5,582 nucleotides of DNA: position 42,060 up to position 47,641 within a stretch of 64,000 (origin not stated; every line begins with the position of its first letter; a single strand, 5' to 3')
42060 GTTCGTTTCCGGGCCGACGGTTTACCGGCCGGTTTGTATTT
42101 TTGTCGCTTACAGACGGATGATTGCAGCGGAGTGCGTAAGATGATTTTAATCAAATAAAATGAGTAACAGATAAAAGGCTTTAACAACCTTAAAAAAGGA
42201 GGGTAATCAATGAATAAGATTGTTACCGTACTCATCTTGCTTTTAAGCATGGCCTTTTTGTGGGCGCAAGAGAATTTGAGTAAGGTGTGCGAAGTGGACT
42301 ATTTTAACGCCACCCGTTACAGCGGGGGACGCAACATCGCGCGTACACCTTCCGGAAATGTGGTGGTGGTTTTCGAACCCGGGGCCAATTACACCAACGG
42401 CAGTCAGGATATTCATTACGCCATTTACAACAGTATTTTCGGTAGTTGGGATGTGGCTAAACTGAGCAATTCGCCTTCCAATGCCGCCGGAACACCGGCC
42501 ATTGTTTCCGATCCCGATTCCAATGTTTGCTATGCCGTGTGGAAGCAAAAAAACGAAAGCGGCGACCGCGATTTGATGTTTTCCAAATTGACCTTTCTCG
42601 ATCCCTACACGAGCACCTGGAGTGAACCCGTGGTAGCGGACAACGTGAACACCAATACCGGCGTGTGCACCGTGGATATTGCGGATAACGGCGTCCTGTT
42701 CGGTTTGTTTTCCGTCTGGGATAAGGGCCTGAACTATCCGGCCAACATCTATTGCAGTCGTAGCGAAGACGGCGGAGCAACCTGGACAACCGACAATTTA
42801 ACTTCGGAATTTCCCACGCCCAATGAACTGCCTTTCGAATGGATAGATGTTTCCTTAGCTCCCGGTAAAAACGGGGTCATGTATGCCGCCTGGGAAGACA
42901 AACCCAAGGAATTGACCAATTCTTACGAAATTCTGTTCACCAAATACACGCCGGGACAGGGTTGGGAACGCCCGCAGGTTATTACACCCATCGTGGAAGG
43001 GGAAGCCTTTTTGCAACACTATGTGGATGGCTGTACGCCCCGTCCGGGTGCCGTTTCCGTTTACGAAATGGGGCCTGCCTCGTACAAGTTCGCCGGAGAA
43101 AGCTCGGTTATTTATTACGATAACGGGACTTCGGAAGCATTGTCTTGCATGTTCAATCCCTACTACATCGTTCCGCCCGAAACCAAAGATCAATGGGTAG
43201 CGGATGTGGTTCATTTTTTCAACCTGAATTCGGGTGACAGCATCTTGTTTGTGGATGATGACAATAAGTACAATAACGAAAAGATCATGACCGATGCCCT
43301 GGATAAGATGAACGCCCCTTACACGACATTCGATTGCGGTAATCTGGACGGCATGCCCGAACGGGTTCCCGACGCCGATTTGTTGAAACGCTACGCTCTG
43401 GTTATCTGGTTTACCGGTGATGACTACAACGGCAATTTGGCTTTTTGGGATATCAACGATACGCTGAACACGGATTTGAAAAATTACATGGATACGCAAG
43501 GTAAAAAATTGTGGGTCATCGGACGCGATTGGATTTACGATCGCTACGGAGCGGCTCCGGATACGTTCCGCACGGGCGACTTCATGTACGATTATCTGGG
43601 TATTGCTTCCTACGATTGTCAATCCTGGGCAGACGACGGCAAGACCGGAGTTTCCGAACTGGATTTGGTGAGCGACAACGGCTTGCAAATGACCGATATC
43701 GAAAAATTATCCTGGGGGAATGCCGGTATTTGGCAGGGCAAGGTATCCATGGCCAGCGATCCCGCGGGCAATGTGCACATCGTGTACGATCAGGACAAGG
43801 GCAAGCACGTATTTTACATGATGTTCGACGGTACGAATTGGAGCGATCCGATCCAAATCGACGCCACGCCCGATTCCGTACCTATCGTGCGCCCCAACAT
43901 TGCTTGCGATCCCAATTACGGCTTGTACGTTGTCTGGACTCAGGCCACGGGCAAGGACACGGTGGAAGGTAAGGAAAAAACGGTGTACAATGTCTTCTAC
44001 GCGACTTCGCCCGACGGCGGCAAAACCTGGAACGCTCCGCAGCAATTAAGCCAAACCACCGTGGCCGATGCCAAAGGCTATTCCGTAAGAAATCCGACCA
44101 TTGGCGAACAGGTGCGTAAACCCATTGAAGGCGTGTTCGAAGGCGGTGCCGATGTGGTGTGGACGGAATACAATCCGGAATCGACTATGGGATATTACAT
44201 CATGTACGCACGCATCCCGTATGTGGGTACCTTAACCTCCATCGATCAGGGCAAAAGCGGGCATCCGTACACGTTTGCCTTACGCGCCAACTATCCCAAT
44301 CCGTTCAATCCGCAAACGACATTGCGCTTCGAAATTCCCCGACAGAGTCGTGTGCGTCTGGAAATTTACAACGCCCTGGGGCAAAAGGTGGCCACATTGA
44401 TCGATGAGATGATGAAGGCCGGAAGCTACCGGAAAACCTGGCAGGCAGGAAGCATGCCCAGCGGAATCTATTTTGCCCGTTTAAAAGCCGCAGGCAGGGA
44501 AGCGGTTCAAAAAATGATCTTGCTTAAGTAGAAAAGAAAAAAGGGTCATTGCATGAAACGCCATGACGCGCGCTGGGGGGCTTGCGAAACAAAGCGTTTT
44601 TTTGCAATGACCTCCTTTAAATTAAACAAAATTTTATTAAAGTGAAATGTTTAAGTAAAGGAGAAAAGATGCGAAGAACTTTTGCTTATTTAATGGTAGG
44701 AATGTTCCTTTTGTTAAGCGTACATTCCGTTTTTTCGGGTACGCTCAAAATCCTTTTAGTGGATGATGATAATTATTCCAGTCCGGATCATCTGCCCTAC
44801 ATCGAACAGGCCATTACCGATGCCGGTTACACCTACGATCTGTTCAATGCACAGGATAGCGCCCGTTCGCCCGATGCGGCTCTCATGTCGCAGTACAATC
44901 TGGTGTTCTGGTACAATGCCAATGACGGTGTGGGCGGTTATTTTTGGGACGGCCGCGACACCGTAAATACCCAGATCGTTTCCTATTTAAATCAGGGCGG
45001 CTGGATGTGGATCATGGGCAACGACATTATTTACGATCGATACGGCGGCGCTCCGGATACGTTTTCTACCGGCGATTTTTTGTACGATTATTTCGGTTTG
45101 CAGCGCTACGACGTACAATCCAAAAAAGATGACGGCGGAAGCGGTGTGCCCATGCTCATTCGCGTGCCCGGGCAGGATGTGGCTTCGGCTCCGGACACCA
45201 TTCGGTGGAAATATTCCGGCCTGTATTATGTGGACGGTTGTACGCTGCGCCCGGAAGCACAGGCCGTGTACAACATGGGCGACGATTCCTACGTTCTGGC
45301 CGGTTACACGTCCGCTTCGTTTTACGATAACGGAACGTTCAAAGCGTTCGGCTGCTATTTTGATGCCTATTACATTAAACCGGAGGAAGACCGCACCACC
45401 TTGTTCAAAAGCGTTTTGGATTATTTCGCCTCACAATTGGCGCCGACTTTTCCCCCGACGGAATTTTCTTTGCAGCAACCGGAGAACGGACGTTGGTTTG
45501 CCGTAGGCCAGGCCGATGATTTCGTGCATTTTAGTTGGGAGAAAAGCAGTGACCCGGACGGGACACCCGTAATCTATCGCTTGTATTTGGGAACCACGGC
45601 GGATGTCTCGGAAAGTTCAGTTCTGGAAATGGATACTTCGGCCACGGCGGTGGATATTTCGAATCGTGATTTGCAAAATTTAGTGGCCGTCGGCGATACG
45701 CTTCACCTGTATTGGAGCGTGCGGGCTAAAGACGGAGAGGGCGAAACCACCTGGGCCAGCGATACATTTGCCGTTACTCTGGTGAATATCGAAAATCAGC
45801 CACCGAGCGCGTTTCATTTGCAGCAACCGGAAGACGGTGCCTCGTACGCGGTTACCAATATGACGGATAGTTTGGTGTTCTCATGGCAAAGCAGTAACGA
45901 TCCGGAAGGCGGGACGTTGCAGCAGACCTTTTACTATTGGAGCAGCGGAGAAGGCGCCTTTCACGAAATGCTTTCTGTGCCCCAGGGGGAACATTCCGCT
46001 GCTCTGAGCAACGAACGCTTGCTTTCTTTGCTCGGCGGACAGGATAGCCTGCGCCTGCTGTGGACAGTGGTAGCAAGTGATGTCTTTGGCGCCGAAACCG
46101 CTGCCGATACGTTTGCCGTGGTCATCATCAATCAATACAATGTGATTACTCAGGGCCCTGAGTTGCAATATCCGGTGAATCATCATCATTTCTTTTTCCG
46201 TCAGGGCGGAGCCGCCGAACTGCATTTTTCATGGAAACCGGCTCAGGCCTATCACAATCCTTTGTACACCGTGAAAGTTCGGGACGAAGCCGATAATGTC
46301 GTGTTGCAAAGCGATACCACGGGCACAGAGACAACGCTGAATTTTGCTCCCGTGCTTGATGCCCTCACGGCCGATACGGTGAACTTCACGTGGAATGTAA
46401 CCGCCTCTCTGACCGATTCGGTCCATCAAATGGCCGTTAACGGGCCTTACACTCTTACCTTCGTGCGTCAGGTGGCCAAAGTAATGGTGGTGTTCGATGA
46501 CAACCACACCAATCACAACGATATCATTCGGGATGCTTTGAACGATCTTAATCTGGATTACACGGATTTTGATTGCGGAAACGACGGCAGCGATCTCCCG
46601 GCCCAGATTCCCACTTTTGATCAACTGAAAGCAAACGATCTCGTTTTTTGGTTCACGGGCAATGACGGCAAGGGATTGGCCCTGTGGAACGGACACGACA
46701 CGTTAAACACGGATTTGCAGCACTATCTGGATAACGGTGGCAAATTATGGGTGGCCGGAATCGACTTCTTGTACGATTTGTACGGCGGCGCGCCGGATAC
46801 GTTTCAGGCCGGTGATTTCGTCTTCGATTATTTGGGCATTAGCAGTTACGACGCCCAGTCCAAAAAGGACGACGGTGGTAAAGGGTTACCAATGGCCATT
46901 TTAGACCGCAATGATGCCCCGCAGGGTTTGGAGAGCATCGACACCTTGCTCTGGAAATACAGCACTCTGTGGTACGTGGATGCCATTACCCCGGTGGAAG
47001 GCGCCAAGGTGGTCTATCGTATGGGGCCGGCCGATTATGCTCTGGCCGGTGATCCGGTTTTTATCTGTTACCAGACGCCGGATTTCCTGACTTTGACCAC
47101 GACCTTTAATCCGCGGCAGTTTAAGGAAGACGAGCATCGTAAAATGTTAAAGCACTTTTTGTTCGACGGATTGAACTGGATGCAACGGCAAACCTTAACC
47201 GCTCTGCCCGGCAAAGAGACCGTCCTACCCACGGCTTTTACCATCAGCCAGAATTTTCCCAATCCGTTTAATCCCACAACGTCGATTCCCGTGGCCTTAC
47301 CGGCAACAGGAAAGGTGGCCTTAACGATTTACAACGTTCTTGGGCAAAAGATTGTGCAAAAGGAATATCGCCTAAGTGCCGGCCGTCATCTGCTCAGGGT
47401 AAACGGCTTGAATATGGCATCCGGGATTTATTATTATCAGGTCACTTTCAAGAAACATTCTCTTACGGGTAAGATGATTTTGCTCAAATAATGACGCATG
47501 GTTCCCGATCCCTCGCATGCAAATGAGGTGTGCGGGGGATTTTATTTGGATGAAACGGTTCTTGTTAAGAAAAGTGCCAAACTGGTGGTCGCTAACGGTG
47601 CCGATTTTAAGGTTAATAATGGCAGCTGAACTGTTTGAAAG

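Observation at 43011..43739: Unrecognised ~230-aa domain present three times in two adjacent T9SS cargo proteins, once circularly permuted and inserted into a BNR propeller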

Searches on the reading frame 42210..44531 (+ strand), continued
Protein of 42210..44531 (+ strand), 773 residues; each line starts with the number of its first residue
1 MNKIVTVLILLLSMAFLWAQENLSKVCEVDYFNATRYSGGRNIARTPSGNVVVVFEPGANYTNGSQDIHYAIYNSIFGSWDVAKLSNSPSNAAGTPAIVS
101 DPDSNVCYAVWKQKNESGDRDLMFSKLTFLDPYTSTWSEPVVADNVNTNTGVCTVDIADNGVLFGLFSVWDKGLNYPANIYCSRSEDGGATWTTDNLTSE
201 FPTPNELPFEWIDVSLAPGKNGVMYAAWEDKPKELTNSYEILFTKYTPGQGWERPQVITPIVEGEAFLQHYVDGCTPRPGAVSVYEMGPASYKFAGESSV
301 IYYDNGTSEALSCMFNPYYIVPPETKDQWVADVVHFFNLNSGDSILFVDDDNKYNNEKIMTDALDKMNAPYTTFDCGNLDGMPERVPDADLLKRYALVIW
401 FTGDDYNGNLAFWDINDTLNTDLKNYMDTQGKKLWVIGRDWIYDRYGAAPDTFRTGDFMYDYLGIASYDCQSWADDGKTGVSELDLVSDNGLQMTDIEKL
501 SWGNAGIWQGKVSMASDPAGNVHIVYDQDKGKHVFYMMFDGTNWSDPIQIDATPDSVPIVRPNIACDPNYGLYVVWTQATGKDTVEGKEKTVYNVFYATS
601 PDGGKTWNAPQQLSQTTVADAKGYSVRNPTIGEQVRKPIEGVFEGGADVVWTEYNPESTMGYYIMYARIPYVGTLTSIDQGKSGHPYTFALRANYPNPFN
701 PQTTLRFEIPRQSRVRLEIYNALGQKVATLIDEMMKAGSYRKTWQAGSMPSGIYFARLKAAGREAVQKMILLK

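Call 39: find_encoding_contigs(protein=P0033, flank=10000, max_places=3)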
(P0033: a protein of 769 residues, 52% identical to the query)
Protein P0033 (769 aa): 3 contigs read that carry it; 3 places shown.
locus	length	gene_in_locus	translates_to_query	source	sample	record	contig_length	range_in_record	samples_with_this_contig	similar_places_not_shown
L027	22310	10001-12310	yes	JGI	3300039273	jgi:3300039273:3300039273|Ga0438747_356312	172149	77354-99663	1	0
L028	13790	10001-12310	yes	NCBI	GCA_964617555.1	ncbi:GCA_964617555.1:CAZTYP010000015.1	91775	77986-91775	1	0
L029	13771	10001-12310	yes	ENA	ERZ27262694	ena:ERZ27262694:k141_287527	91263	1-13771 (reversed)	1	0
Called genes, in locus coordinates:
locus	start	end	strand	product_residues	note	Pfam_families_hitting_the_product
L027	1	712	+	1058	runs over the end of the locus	-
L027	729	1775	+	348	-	PF19572:PorV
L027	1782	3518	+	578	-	PF03169:OPT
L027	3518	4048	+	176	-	-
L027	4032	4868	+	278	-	PF01381:HTH_3, PF12844:HTH_19 (weak), PF13443:HTH_26 (weak)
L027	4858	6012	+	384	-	PF01546:Peptidase_M20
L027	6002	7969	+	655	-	PF03781:FGE-sulfatase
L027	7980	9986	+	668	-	PF13734:Inhibitor_I69, PF01640:Peptidase_C10, PF13529:Peptidase_C39_2 (weak), PF18962:Por_Secre_tail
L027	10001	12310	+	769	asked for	PF18962:Por_Secre_tail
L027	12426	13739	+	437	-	PF13385:Laminin_G_3, PF13860:FlgD_ig (faint), PF18962:Por_Secre_tail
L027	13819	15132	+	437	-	PF13385:Laminin_G_3, PF18962:Por_Secre_tail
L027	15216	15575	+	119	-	-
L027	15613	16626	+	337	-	PF00480:ROK, PF01869:BcrAD_BadFG (faint)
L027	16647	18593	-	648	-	PF00005:ABC_tran, PF00006:ATP-synt_ab (faint), PF00931:NB-ARC (faint), PF02463:SMC_N (faint), PF05496:RuvB_N (faint), PF12848:ABC_tran_Xtn, PF00005:ABC_tran, PF16326:ABC_tran_CTD, +7 more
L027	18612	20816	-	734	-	PF07494:Reg_prop (faint), PF21544:PorZ_N_b_propeller, PF23748:Beta-prop_LRRK2 (faint)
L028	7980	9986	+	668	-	PF13734:Inhibitor_I69, PF01640:Peptidase_C10, PF13529:Peptidase_C39_2 (weak), PF18962:Por_Secre_tail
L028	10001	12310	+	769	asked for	PF18962:Por_Secre_tail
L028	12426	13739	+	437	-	PF13385:Laminin_G_3, PF13860:FlgD_ig (faint), PF18962:Por_Secre_tail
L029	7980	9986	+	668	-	PF13734:Inhibitor_I69, PF01640:Peptidase_C10, PF13529:Peptidase_C39_2 (weak), PF18962:Por_Secre_tail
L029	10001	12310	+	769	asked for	PF18962:Por_Secre_tail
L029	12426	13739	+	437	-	PF13385:Laminin_G_3, PF13860:FlgD_ig (faint), PF18962:Por_Secre_tail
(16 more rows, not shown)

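Call 45: search_solved_structures(query=A2, max_evalue=1, show_alignments=3)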
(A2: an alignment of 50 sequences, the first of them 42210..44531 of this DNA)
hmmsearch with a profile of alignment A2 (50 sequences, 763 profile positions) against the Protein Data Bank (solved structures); distinct sequences matched with E-value up to 1: 7.
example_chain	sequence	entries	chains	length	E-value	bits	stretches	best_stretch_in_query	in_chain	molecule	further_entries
8glj_D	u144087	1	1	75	0.0042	18.5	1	684-760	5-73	Por secretion system C-terminal sorting domain-containing protein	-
8glk_D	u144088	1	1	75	0.012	17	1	685-761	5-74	Endonuclease I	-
8feb_A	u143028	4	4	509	0.079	14.3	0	93-190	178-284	Sialidase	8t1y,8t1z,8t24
8t26_A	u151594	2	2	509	0.11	13.9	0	93-190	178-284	Sialidase, putative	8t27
8gn6_C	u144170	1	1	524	0.16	13.2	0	93-190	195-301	Sialidase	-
8gn6_A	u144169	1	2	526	0.17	13.2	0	93-190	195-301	Sialidase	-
9nqx_A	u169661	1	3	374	0.78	11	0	576-608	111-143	Sialidase-2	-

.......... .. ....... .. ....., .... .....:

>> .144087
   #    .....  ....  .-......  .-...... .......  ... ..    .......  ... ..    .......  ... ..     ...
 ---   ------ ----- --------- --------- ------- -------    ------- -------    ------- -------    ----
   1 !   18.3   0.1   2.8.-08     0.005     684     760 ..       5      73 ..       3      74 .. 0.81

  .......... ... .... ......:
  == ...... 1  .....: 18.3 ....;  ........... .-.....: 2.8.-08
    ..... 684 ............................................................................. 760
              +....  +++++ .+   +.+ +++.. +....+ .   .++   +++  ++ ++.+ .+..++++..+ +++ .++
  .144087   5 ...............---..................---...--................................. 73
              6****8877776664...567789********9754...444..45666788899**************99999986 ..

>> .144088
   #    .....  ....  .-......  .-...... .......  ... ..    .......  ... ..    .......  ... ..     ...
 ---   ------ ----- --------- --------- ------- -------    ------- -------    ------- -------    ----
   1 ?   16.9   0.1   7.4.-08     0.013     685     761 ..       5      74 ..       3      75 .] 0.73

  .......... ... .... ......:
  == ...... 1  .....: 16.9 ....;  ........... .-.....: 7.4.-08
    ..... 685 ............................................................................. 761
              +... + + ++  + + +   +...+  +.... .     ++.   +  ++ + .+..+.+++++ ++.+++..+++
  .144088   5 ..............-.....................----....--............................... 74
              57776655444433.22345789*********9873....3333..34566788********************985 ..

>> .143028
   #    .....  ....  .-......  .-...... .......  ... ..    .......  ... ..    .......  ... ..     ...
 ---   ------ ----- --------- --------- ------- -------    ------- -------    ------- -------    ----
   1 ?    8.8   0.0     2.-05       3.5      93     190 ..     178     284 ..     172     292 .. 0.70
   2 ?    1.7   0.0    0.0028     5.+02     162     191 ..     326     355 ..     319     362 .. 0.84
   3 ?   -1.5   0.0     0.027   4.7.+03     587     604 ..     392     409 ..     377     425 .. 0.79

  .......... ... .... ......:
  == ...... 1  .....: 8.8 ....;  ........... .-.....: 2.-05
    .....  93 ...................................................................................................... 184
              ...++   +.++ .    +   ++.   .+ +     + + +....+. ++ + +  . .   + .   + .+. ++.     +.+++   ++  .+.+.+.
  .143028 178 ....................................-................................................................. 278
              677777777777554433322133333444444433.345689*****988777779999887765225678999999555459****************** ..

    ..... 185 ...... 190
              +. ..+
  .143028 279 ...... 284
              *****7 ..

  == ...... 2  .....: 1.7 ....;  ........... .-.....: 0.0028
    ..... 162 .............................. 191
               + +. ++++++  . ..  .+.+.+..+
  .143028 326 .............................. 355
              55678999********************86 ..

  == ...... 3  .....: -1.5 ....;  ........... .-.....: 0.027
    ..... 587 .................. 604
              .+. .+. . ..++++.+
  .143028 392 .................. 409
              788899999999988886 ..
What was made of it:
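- On GH33 sialidase (for the host propeller of A): The sequence match to sialidases is confined to Asp-box regions (E 0.08, call 45), and no superposition was possible.
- Closest known: Bacterial sialidases with a domain inserted in the propeller. Different: The sequence similarity is limited to Asp-box regions (call 45).
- Tried and rejected: A profile of the whole A family against PDB sequences matched only the sorting domain and Asp-box regions (call 45).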

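Call 67: find_encoding_contigs(protein=P0067, flank=8000, max_places=1)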
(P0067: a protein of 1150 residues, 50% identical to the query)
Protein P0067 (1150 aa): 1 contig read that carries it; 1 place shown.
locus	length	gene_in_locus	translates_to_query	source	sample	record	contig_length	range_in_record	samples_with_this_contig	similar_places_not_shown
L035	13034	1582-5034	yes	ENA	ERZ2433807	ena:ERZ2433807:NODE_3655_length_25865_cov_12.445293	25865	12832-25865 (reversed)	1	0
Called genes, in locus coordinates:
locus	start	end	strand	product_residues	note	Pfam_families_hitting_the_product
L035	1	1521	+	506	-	?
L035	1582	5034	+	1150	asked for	PF02368:Big_2 (faint)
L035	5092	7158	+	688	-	PF02368:Big_2 (faint), PF18962:Por_Secre_tail (weak)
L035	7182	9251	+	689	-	PF13860:FlgD_ig (weak), PF18962:Por_Secre_tail (weak)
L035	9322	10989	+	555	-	PF01640:Peptidase_C10, PF18962:Por_Secre_tail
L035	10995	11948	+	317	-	PF04773:FecR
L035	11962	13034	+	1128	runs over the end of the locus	PF13715:CarbopepD_reg_2, PF07715:Plug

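Call 68: find_encoding_contigs(protein=P0068, flank=8000, max_places=1)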
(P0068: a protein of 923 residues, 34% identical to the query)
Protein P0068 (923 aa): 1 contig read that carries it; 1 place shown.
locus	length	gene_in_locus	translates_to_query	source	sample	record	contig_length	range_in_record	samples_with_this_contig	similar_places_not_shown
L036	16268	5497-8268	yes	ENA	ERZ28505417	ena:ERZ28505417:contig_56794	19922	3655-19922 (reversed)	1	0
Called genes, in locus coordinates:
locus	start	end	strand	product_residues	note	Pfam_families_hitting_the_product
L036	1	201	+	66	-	?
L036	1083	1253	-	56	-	-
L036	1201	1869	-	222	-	-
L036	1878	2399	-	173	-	-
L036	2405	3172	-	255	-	PF10988:DUF2807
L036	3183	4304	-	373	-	-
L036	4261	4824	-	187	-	-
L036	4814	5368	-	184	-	PF04542:Sigma70_r2, PF08281:Sigma70_r4_2, PF04545:Sigma70_r4 (weak)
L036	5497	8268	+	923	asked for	PF18962:Por_Secre_tail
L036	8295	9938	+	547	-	PF01640:Peptidase_C10, PF18962:Por_Secre_tail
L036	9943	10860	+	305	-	PF04773:FecR, PF16344:FecR_C (faint)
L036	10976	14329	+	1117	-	PF13620:CarboxypepD_reg, PF13715:CarbopepD_reg_2, PF07715:Plug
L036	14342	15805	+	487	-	PF07980:SusD_RagB (weak)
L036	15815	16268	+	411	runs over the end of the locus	-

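Call 69: find_encoding_contigs(protein=P0071, flank=8000, max_places=1)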
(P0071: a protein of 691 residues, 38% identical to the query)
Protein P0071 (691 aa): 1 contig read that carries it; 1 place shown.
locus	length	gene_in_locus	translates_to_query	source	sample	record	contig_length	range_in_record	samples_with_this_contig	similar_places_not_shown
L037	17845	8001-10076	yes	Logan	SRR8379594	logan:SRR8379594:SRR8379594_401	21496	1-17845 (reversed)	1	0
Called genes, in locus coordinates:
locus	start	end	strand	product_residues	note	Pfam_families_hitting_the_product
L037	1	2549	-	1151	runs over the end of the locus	PF02368:Big_2 (weak)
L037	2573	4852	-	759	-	PF13385:Laminin_G_3, PF18962:Por_Secre_tail (weak)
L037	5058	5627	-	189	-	PF07638:Sigma70_ECF (faint), PF04542:Sigma70_r2, PF08281:Sigma70_r4_2, PF04545:Sigma70_r4 (weak), PF00196:GerE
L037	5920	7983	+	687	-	PF02368:Big_2 (weak), PF18962:Por_Secre_tail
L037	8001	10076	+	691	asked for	PF13860:FlgD_ig (weak), PF18962:Por_Secre_tail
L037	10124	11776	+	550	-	PF01640:Peptidase_C10, PF18962:Por_Secre_tail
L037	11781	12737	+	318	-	PF04773:FecR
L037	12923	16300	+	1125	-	PF13715:CarbopepD_reg_2, PF07715:Plug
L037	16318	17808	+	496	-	-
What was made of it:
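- Closest known: SusE/SusF-type surface glycan-binding proteins of polysaccharide utilisation loci. Same: Both are multi-module cell-surface proteins encoded beside SusC/SusD-like transporters under sigma/anti-sigma control (calls 67-69).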

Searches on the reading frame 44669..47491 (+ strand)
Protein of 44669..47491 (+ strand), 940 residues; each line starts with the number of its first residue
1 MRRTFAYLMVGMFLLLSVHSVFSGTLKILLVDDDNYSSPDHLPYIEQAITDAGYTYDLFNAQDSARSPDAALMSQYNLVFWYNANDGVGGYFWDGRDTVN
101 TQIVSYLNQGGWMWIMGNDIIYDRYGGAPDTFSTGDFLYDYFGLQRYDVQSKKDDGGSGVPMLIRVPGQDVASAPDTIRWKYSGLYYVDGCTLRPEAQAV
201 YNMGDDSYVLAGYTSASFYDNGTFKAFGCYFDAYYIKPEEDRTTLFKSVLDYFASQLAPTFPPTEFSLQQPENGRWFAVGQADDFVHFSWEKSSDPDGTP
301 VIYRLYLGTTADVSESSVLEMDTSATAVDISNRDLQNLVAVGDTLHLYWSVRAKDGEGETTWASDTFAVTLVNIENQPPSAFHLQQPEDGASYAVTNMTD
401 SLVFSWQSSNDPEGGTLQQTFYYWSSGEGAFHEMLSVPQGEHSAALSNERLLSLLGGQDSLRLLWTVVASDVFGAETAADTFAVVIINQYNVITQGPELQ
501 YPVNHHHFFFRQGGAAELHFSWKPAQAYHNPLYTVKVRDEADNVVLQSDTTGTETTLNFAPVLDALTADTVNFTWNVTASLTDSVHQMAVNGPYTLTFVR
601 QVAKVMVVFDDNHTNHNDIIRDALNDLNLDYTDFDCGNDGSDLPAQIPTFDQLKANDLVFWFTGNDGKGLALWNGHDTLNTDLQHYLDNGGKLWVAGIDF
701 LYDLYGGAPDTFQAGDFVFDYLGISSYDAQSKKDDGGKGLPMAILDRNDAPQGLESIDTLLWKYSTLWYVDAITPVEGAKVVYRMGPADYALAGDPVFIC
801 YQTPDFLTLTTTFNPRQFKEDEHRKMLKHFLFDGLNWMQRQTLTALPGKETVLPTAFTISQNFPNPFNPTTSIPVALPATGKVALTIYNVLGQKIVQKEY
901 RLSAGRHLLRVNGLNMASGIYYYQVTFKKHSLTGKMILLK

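Call 3: search_protein_families(library=pfam, proteins=[window:44669-47491:+], max_evalue=0.1)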
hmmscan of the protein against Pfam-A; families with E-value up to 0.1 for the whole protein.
window:44669-47491:+ (940 aa): 3 families
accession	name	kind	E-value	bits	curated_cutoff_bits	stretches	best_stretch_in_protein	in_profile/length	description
PF18962.6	Por_Secre_tail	-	1.8e-07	31.8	27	1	863-937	2-74/75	Secretion system C-terminal sorting domain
PF14292.12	SusE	-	5.7e-07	30.1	25.2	1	281-343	30-97/106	SusE outer membrane protein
PF13585.12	CHU_C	-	0.061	13.9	27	0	882-929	28-74/86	CHU_C Type IX secretion signal domain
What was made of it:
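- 45509..45697 (+): SusE-like module in the spacer of B (aa 281-343). PF14292, E 5.7e-7, 30.1 bits against a cut-off of 25.2 (call 3).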

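Call 4: search_protein_families(library=ncbifam, proteins=[window:44669-47491:+], max_evalue=0.1)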
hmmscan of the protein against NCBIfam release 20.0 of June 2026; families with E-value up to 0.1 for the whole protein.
window:44669-47491:+ (940 aa): 3 families
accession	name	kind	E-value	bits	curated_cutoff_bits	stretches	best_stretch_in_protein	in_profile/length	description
TIGR04183.1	Por_Secre_tail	domain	9.7e-10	38.3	23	1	863-937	2-70/72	T9SS type A sorting domain-containing protein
NF038113.1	T9SSA_dep_M36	equivalog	3.1e-05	22.3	885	1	859-938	792-868/869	T9SS-dependent M36 family metallopeptidase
NF052323.1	T9SSA_dep_M6i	equivalog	8.9e-05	20.6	600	1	862-930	960-1029/1043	T9SS-dependent M6-like inactivated metalloprotease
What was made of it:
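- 47255..47479 (+): T9SS type A sorting domain of B (aa 863-937). Calls 3 and 4.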
